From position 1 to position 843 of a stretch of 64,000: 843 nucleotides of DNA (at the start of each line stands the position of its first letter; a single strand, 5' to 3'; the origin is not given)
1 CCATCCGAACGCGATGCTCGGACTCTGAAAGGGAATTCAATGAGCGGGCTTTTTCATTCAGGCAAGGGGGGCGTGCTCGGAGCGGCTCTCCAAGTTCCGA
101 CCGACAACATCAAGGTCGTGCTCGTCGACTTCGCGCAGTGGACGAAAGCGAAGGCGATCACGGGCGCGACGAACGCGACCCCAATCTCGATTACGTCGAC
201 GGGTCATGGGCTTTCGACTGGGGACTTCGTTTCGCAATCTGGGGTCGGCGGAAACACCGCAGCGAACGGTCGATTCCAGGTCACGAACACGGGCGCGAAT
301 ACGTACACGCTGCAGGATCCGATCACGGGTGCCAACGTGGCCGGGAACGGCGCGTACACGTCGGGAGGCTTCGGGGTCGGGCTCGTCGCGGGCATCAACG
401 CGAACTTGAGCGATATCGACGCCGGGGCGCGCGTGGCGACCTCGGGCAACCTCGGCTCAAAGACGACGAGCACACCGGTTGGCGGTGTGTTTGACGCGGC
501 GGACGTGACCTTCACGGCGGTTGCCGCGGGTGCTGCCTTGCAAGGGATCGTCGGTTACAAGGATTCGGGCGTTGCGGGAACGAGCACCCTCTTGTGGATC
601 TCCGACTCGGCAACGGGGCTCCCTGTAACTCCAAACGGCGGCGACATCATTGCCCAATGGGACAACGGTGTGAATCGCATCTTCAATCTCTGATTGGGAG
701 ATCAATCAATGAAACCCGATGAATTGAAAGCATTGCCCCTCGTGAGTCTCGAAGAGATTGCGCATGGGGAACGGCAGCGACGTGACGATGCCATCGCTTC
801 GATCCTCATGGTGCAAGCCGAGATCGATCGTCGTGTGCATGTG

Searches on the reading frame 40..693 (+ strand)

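Call 90: search_protein_families(library=pfam, proteins=[window:40-693:+], max_evalue=0.01)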
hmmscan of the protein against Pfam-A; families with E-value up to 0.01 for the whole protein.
window:40-693:+ (217 aa): 1 family
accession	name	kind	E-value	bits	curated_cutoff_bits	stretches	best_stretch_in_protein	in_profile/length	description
PF16190.11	E1_FCCH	-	6.7e-06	26.5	29.5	1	52-111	10-65/70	Ubiquitin-activating enzyme E1 FCCH domain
